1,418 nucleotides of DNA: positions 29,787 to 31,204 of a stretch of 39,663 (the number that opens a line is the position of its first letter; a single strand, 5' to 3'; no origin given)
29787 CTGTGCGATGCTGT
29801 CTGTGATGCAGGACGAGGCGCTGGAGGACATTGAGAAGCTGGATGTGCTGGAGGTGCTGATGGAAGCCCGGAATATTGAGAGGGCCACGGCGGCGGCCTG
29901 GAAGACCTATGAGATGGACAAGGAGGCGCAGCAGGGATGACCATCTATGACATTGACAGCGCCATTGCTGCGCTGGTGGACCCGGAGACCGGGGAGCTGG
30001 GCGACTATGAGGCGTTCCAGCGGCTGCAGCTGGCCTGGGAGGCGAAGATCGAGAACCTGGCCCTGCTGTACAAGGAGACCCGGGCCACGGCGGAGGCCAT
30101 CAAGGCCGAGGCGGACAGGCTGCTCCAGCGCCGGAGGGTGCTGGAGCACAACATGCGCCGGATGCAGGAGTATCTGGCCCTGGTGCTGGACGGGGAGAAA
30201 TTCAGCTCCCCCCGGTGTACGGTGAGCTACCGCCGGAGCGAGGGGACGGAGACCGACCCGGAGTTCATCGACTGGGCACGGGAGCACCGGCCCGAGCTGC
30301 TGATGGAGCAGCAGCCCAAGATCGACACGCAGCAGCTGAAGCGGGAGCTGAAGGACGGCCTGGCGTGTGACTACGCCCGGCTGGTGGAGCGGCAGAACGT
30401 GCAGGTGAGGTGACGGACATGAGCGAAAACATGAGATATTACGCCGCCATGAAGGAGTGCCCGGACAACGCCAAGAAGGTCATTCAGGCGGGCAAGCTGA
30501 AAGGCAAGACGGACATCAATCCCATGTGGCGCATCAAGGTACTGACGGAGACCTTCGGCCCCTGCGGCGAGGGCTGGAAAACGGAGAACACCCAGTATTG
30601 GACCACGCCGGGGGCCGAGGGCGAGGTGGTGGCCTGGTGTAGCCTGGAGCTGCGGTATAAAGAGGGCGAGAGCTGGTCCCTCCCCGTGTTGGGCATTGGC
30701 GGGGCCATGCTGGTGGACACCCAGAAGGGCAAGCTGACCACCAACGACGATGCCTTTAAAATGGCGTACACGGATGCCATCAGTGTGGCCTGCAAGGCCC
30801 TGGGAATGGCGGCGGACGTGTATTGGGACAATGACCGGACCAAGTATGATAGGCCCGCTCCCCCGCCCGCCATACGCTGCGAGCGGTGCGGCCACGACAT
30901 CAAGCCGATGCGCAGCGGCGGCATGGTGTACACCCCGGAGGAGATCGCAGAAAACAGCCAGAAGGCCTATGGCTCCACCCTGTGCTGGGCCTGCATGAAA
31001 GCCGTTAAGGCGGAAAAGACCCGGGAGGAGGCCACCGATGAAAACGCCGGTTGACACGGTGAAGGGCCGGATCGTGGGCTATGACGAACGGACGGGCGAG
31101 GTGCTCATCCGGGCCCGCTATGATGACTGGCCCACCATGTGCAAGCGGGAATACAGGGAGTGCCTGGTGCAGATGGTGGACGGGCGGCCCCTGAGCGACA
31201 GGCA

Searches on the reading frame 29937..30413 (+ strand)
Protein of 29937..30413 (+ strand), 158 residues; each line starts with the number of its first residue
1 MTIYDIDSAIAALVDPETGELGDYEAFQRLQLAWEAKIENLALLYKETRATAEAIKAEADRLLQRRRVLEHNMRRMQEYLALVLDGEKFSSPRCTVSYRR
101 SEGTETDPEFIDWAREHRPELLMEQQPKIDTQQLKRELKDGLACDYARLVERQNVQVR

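Call 11: search_protein_families(library=pfam, proteins=[window:29937-30413:+], max_evalue=0.01)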
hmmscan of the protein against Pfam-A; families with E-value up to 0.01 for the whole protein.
window:29937-30413:+ (158 aa): 1 family
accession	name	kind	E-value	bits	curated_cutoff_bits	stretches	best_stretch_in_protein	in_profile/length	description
PF05565.16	Sipho_Gp157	-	7.9e-23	81.7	28.6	1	3-158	2-162/162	Siphovirus Gp157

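Call 12: search_protein_families(library=phrogs, proteins=[window:29937-30413:+], max_evalue=0.01)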
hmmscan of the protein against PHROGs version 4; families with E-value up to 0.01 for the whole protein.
window:29937-30413:+ (158 aa): 2 families
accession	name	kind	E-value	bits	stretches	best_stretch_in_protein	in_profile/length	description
phrog_253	-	DNA, RNA and nucleotide metabolism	1.6e-21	77.9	1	1-158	7-167/169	Mu Gam-like end protection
phrog_2205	-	DNA, RNA and nucleotide metabolism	0.0086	16.4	0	25-140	34-152/183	Mu Gam-like end protection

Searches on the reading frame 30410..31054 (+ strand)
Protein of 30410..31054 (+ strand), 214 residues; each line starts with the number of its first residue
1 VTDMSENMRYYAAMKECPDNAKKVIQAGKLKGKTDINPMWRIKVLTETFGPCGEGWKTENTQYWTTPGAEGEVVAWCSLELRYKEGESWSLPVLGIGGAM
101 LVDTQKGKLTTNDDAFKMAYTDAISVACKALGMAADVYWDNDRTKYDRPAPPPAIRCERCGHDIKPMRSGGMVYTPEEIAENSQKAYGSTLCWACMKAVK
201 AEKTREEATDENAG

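Call 11: search_protein_families(library=pfam, proteins=[window:30410-31054:+], max_evalue=0.01)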
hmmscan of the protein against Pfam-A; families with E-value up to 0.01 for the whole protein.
window:30410-31054:+ (214 aa): 0 families

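Call 12: search_protein_families(library=phrogs, proteins=[window:30410-31054:+], max_evalue=0.01)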
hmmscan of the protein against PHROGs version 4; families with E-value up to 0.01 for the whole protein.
window:30410-31054:+ (214 aa): 4 families
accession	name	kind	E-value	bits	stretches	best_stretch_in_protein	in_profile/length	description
phrog_7838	-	DNA, RNA and nucleotide metabolism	3e-36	126.3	1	4-147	2-153/242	exonuclease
phrog_7792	-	unknown function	3.1e-35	122.7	1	4-145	6-148/255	-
phrog_13782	-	unknown function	3.6e-06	27.7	1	154-202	291-336/338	-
phrog_2489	-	DNA, RNA and nucleotide metabolism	0.0077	15.5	0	103-139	583-618/728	exonuclease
